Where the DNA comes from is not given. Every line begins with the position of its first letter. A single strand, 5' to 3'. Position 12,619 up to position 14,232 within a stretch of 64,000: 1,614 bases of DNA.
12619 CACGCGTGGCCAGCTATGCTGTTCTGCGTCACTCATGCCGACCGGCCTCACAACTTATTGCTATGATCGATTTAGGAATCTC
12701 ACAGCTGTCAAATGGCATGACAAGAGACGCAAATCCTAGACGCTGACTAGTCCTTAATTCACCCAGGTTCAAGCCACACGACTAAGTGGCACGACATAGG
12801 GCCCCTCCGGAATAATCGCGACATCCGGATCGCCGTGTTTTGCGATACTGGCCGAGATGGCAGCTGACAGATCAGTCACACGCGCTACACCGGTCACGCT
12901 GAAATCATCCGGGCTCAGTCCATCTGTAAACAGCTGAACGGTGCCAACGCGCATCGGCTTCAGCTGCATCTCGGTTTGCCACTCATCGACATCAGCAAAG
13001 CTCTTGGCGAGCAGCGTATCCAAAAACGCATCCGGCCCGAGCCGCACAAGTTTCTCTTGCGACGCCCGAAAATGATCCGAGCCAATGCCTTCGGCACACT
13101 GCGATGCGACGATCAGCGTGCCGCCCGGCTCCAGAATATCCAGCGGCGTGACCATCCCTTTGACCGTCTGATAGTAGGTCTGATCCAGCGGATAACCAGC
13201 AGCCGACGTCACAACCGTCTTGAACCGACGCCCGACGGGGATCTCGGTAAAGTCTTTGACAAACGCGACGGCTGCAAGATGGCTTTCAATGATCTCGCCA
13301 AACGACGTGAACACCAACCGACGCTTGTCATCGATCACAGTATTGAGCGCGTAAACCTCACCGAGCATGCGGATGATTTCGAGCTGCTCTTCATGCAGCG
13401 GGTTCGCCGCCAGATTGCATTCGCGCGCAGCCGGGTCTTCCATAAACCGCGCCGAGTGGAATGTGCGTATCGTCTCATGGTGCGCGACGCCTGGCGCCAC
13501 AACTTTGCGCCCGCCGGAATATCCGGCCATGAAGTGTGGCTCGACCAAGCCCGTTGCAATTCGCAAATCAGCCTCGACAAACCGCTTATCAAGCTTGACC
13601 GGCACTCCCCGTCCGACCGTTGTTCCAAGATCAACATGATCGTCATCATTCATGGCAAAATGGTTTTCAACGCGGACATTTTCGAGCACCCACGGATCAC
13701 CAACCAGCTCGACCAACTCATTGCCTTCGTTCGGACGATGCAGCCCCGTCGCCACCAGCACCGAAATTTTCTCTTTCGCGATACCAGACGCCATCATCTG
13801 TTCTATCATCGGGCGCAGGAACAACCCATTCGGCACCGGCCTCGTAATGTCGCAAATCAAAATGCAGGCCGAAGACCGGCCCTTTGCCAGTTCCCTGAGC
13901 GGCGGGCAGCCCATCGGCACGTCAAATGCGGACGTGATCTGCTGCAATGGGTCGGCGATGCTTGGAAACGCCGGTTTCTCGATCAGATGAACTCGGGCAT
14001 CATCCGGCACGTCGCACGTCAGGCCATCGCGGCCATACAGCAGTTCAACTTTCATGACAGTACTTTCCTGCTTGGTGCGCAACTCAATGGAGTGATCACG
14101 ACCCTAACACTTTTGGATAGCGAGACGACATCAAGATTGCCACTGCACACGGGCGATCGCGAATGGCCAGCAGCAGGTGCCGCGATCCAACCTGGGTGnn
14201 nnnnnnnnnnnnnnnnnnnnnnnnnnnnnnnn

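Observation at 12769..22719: Ten co-directional genes tie NPN-cofactor biosynthesis and a LarA homolog to a TauD dioxygenase, MBL hydrolase, VOC protein, MFS transporter and acyl-CoA synthetase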

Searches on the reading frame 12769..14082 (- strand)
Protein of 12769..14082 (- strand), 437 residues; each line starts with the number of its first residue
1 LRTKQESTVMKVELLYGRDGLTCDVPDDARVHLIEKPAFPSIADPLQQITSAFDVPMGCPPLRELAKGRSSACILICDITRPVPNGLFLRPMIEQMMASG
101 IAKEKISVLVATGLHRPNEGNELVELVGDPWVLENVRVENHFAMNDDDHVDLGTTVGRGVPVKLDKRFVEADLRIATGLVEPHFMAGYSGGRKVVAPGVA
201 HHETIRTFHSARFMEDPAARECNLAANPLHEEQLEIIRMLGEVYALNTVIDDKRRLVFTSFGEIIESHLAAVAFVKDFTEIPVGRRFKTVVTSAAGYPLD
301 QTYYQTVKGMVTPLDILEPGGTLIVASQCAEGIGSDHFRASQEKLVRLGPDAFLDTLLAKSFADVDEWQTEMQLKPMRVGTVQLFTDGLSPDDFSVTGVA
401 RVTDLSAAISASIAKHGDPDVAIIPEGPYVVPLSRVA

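Call 4: search_protein_families(library=pfam, proteins=[window:12769-14082:-])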
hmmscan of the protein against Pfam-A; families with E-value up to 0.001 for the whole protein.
window:12769-14082:- (437 aa): 2 families
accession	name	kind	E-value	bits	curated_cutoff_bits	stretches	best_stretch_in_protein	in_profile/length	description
PF09861.14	Lar_N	-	1.4e-53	181.6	23.3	1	16-219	1-201/204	Lactate racemase N-terminal domain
PF21113.2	LarA_C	-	1.2e-16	61.5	25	1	289-429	8-149/152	Lactate racemase C-terminal domain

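Call 5: search_protein_families(library=ncbifam, proteins=[window:12769-14082:-])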
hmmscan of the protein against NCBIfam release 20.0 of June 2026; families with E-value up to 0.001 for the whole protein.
window:12769-14082:- (437 aa): 5 families
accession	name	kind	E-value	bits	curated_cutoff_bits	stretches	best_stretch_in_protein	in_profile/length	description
NF033504.2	Ni_dep_LarA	equivalog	8.1e-102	341.1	460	1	11-431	1-419/422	nickel-dependent lactate racemase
NF052593.1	NPN_racem_MAR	equivalog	1e-85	287.8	500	1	13-433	2-414/415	nickel-dependent malate racemase, LarAH6 family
NF052595.1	NPN_LarAH5_MAR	equivalog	1.3e-75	255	462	1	13-430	2-411/415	nickel-dependent malate racemase, LarAH5 family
NF052525.1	NPN_LarAH10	equivalog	7.6e-68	229.1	540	1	11-432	2-425/426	NPN-dependent 2-hydroxyacid racemase, LarAH10 family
NF052592.1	LarAH_14_15_16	equivalog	5.6e-17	61.3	740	1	12-234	12-234/520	NPN-dependent hydroxyacid isomerase, LarAH14/15/16 family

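Call 10: find_homologous_proteins(query=window:12769-14082:-, max_evalue=1e-30)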
Query window:12769-14082:- (437 aa): 7999 proteins with E <= 1e-30 among 8000 candidates; the best 120 are listed.
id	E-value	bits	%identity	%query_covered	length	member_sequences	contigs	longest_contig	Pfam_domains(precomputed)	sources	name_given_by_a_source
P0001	8.8e-282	953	99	98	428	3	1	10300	PF21113.3,PF09861.15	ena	-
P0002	3.3e-259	878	91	98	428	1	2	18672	PF21113.3,PF09861.15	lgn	-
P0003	5.2e-258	874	89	99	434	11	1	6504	PF21113.3,PF09861.15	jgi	jgi:nickel-dependent lactate racemase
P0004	1.5e-255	866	88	98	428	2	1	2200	PF21113.3,PF09861.15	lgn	-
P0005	4.6e-253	858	88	98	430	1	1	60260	PF21113.3,PF09861.15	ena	-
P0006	4.8e-253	858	88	98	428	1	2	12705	PF21113.3,PF09861.15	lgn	-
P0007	5.7e-253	858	88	97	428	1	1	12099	PF21113.3,PF09861.15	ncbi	ncbi:MAG: nickel-dependent lactate racemase [Hyphomicrobiaceae bacterium]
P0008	8.3e-253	857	88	98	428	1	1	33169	PF21113.3,PF09861.15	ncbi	ncbi:MAG: nickel-dependent lactate racemase [Hyphomicrobiaceae bacterium]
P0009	6.3e-252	854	88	98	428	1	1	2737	PF21113.3,PF09861.15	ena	-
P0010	2.3e-250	849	87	98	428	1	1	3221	PF21113.3,PF09861.15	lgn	-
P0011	3.0e-248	842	86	98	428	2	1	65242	PF21113.3,PF09861.15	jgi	jgi:lactate racemase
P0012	8.6e-248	841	86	98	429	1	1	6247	PF21113.3,PF09861.15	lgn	-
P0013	9.6e-248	840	86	98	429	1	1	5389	PF21113.3,PF09861.15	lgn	-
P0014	2.1e-247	839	85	98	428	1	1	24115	PF21113.3,PF09861.15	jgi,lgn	jgi:nickel-dependent lactate racemase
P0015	2.8e-247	839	85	98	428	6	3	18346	PF21113.3,PF09861.15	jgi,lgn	jgi:nickel-dependent lactate racemase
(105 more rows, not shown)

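Call 16: find_related_loci(query=A1, collection=genome_contigs, flank=10000)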
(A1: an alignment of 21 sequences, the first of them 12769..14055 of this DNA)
Query A1 (428 aa) in genome_contigs; peptide patterns used: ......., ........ (x = any residue, [..] = any of these).
600 stretches matched a pattern (row limit reached: there are more); 594 encode a relative of the query (tblastn E <= 1e-3); the best 80 are kept; 80 distinct loci.
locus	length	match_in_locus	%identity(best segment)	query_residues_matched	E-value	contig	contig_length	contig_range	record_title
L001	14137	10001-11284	88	1-428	0e+0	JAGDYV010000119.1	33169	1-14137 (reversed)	MAG: Hyphomicrobiaceae bacterium isolate FR12alp10 FR12DL_contig_29070, whole genome shotgun sequence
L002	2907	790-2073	79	1-428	0e+0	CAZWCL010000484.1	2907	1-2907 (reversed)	MAG TPA_asm: uncultured Hyphomicrobiaceae bacterium isolate binchicken_co13_471 genome assembly, contig: NODE_64063_leng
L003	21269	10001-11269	79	1-423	0e+0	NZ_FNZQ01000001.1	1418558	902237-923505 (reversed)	Jannaschia helgolandensis strain DSM 14858, whole genome shotgun sequence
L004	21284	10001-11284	75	1-428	0e+0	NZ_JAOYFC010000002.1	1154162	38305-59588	Halocynthiibacter halioticoli strain Z654 scaffold_2_length=1154163, whole genome shotgun sequence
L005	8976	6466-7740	76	1-425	0e+0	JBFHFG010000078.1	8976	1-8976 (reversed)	MAG: Halovulum sp. isolate Mix_sand07.2021.05.G.12 k141_2551848_length_8976_cov_12.0000, whole genome shotgun sequence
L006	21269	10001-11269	78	1-423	0e+0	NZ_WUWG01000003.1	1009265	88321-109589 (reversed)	Oceanomicrobium pacificus strain KN286 Scaffold2_2, whole genome shotgun sequence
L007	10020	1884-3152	74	3-425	0e+0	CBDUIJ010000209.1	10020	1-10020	MAG TPA_asm: uncultured Granulosicoccus sp. isolate SRR22808120_concoct_94 genome assembly, contig: ERZ25043458.6472, wh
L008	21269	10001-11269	70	2-424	0e+0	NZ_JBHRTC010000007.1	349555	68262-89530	Microbaculum marinum strain KCTC 52363 platanus_K_17_124_7, whole genome shotgun sequence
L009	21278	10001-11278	71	1-426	0e+0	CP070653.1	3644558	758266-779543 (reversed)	MAG: Burkholderiales bacterium isolate bin83 chromosome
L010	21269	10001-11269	71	3-425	0e+0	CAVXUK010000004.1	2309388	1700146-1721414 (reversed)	MAG: uncultured proteobacterium isolate MFD06092.bin.2.177 genome assembly, contig: contig_17346, whole genome shotgun s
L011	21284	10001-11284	69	1-428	0e+0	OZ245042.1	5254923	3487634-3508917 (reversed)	MAG: Rhodobiaceae bacterium isolate 4ee551db-ea5e-41c0-a69a-513653a794c3 genome assembly, chromosome: 1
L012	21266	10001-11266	70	3-424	0e+0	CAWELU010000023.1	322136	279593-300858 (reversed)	MAG: uncultured beta proteobacterium isolate MFD05674.bin.2.160 genome assembly, contig: contig_15390, whole genome shot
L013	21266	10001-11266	70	2-423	0e+0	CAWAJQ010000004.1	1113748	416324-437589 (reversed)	MAG: uncultured Alphaproteobacteria bacterium isolate MFD02416.bin.2.127 genome assembly, contig: contig_363, whole geno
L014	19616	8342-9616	69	2-426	0e+0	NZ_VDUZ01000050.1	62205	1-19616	Vineibacter terrae strain CC-CFT640 contig050, whole genome shotgun sequence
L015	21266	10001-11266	70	2-423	0e+0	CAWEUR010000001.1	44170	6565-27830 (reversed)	MAG: uncultured Alphaproteobacteria bacterium isolate MFD05684.bin.2.222 genome assembly, contig: contig_101243, whole g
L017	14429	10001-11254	71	3-424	0e+0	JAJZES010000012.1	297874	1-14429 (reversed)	MAG: Proteobacteria bacterium isolate LL2.bin43 NODE_5_length_297874_cov_11.4185, whole genome shotgun sequence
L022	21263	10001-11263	69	3-423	0e+0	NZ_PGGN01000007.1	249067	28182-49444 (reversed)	Phyllobacterium endophyticum strain PEPV15 NODE_7_length_249067_cov_62.7707, whole genome shotgun sequence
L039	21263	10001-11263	68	1-423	0e+0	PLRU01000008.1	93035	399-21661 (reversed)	MAG: Vulcanimicrobiota bacterium isolate bog_1526 73.20120700_S1D.95_contig_6636, whole genome shotgun sequence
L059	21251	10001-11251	69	7-423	0e+0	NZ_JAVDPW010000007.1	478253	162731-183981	Inquilinus ginsengisoli strain 584 Ga0365416_07, whole genome shotgun sequence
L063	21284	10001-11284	67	1-428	0e+0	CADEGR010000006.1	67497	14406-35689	MAG: uncultured Alphaproteobacteria bacterium isolate Alphaproteobacteria sp. RBC091 genome assembly, contig: MAG091_6,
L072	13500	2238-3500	68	3-423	0e+0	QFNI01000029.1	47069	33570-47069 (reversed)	MAG: Mesorhizobium amorphae isolate S2_018_000_R3_107 S2_018_000_R3_scaffold_274, whole genome shotgun sequence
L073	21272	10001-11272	66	2-425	0e+0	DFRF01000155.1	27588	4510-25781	MAG TPA_asm: Rhodospirillaceae bacterium UBA3470 UBA3470_contig_10215, whole genome shotgun sequence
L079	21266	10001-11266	68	3-424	0e+0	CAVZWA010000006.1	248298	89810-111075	MAG: uncultured beta proteobacterium isolate MFD02134.bin.1.228 genome assembly, contig: contig_18366, whole genome shot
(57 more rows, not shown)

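Call 24: search_protein_families(library=pfam, proteins=[L022:15746-16522:-, L073:11289-12218:-, L072:7979-8734:-, L079:17913-18908:-, L072:4356-5282:+, L009:16290-17579:-, L059:15771-17273:-, L039:14715-16691:+, L063:6182-7552:-, L017:3326-5101:-])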
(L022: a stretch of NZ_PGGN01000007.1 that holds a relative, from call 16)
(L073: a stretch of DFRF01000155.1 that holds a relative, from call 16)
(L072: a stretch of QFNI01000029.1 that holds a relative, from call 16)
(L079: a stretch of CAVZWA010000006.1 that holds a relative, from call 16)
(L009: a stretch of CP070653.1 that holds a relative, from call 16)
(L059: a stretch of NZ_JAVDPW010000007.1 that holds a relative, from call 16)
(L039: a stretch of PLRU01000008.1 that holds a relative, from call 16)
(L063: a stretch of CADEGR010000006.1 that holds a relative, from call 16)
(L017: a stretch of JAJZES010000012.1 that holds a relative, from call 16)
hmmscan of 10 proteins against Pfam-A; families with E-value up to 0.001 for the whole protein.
L022:15746-16522:- (258 aa): 3 families
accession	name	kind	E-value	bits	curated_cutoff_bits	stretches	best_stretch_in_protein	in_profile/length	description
PF13561.12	adh_short_C2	-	2.1e-54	185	27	1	26-256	4-236/236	Enoyl-(Acyl carrier protein) reductase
PF00106.31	adh_short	-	1.3e-36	126.3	26.6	1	19-199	1-189/195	short chain dehydrogenase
PF23441.1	SDR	-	0.00035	20.5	27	1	134-254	138-254/258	SDR-like rossmann domain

L073:11289-12218:- (309 aa): 1 family
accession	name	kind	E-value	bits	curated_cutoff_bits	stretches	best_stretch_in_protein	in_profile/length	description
PF00248.27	Aldo_ket_red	-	2.2e-30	106.2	24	1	39-228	2-195/291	Aldo/keto reductase family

L072:7979-8734:- (251 aa): 3 families
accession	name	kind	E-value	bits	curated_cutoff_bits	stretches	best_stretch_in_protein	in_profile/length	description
PF07729.17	FCD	-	2e-26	93.3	24.3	1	102-225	2-124/125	FCD domain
PF00392.27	GntR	-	2.4e-21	75.6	27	1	18-77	5-64/64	Bacterial regulatory proteins, gntR family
PF08279.18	HTH_11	-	8.5e-05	22.8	25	1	41-74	19-53/55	HTH domain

L079:17913-18908:- (331 aa): 1 family
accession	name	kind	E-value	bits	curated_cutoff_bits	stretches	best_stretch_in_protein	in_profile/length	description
PF02653.21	BPD_transp_2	-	2.5e-34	119.1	26.8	1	54-319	3-269/269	Branched-chain amino acid transport system / permease component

L072:4356-5282:+ (308 aa): 4 families
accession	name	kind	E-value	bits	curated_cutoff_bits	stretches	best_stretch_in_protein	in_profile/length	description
PF03446.21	NAD_binding_2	-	9.8e-42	143.1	21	1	15-174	1-161/161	NAD binding domain of 6-phosphogluconate dehydrogenase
PF14833.11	NAD_binding_11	-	4.4e-19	69.4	30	1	177-289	1-114/122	NAD-binding of NADP-dependent 3-hydroxyisobutyrate dehydrogenase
PF03807.23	F420_oxidored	-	7.6e-09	36.5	21.6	1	15-89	1-77/94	NADP oxidoreductase coenzyme F420-dependent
PF02826.25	2-Hacid_dh_C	-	4.2e-06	26.7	25.1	1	10-122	33-142/178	D-isomer specific 2-hydroxyacid dehydrogenase, NAD binding domain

L009:16290-17579:- (429 aa): 2 families
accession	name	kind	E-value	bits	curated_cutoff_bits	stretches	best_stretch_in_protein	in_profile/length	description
PF13660.11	DUF4147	-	5.4e-90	301.4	23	1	14-236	2-233/234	Domain of unknown function (DUF4147)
PF05161.18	MOFRL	-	2.4e-36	124.6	28.3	1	316-421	1-106/106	MOFRL family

L059:15771-17273:- (500 aa): 2 families
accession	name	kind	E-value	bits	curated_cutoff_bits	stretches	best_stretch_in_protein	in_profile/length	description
PF02913.24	FAD-oxidase_C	-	4.5e-39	135.1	21.2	1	242-489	1-247/248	FAD linked oxidases, C-terminal domain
PF01565.28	FAD_binding_4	-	3.8e-36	124.3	26.4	1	66-203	1-136/139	FAD binding domain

L039:14715-16691:+ (658 aa): 2 families
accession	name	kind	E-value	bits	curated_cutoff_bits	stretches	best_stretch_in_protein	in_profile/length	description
PF00563.25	EAL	-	3.8e-73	246.2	31.3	1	408-643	2-236/236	EAL domain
PF00990.26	GGDEF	-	1.8e-38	132.3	23.8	1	232-387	2-160/161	Diguanylate cyclase, GGDEF domain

L063:6182-7552:- (456 aa): 1 family
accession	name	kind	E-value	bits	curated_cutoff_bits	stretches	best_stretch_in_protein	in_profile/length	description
PF09861.14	Lar_N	-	1.8e-05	24.5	23.3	1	36-185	10-169/204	Lactate racemase N-terminal domain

L017:3326-5101:- (591 aa): 13 families
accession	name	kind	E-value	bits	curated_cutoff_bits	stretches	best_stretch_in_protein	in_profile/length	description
PF07992.20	Pyr_redox_2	-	1.2e-62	212.4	26.1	1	130-439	2-291/291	Pyridine nucleotide-disulphide oxidoreductase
PF00070.33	Pyr_redox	-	1.3e-22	80.6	22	1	295-357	1-63/82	Pyridine nucleotide-disulphide oxidoreductase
PF02852.28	Pyr_redox_dim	-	6.8e-19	68.5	25.3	1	461-565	1-109/110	Pyridine nucleotide-disulphide oxidoreductase, dimerisation domain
PF13738.12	Pyr_redox_3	-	5.2e-11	42.8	30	1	246-423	115-305/305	Pyridine nucleotide-disulphide oxidoreductase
PF01134.28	GIDA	-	8.1e-10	38.7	22.1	1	131-190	2-59/391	Glucose inhibited division protein A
PF12831.13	FAD_oxidored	-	2.9e-07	30.6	27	1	131-164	2-35/416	FAD dependent oxidoreductase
PF03486.20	HI0933_like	-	3.5e-07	30.4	50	1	130-164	2-36/244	HI0933-like protein Rossmann domain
PF01262.27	AlaDh_PNT_C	-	1.8e-06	28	23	0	131-159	31-59/214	Alanine dehydrogenase/PNT, C-terminal domain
PF13450.12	NAD_binding_8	-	2.7e-06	28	21.9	1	133-166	1-35/68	NAD(P)-binding Rossmann-like domain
PF00890.30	FAD_binding_2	-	0.00048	19.9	20.4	1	131-162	2-33/414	FAD binding domain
PF13434.12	Lys_Orn_oxgnase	-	0.00048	19.8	21.3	1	250-334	142-231/339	L-lysine 6-monooxygenase/L-ornithine 5-monooxygenase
PF02737.24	3HCDH_N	-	0.00066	20.1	22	0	298-338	4-44/180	3-hydroxyacyl-CoA dehydrogenase, NAD binding domain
PF01266.30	DAO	-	0.0008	19.5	27.9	1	131-163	2-35/353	FAD dependent oxidoreductase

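Call 26: find_encoding_contigs(protein=P0005, flank=10000, max_places=3)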
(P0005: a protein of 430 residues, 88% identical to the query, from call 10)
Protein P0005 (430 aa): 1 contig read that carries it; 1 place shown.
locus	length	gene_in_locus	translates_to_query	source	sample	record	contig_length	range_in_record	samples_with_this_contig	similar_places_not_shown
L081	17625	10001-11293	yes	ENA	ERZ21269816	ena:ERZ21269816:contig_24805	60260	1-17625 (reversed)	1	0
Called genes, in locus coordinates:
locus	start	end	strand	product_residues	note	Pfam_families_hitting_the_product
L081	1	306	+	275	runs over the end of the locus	PF02668:TauD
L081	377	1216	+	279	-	PF13468:Glyoxalase_3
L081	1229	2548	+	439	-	PF01969:Ni_insertion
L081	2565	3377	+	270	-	-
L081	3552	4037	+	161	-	PF00731:AIRC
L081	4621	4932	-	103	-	-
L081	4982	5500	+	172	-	PF07690:MFS_1, PF12832:MFS_1_like (faint)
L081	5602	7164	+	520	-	PF00501:AMP-binding, PF13193:AMP-binding_C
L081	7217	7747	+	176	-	-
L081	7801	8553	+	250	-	-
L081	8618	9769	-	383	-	PF14294:DUF4372, PF01609:DDE_Tnp_1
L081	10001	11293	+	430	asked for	PF09861:Lar_N, PF21113:LarA_C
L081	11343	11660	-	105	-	-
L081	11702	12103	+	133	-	PF01527:HTH_Tnp_1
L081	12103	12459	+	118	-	PF05717:TnpB_IS66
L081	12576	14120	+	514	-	PF13007:LZ_Tnp_IS66, PF13005:zf-IS66, PF03050:DDE_Tnp_IS66, PF13817:DDE_Tnp_IS66_C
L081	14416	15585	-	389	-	PF01494:FAD_binding_3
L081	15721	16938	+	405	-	PF07690:MFS_1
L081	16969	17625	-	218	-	?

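Call 27: find_encoding_contigs(protein=P0011, flank=10000, max_places=3)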
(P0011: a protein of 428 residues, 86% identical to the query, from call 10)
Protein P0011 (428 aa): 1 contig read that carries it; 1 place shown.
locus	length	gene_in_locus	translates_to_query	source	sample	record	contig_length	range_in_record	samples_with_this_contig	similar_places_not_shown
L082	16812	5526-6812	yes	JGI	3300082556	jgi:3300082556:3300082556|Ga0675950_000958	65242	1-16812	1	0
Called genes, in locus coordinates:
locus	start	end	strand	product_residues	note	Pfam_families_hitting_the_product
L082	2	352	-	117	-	?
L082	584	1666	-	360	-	PF00378:ECH_1, PF16113:ECH_2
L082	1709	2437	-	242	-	PF00702:Hydrolase, PF13419:HAD_2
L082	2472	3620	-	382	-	PF02771:Acyl-CoA_dh_N, PF02770:Acyl-CoA_dh_M, PF00441:Acyl-CoA_dh_1, PF08028:Acyl-CoA_dh_2, PF22924:ACOX_C_alpha1 (weak)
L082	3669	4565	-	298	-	PF01063:Aminotran_4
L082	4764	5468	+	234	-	PF00596:Aldolase_II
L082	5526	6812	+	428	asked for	PF09861:Lar_N, PF21113:LarA_C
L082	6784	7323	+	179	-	-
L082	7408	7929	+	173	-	PF04314:LpqE-like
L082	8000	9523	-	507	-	PF00171:Aldedh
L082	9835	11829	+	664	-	PF00501:AMP-binding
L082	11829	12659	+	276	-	PF00005:ABC_tran, PF12399:BCA_ABC_TP_C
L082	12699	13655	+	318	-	PF02653:BPD_transp_2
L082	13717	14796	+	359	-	PF02653:BPD_transp_2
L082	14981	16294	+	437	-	PF13458:Peripla_BP_6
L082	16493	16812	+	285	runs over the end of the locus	PF13476:AAA_23 (weak), PF00005:ABC_tran, PF13304:AAA_21 (faint)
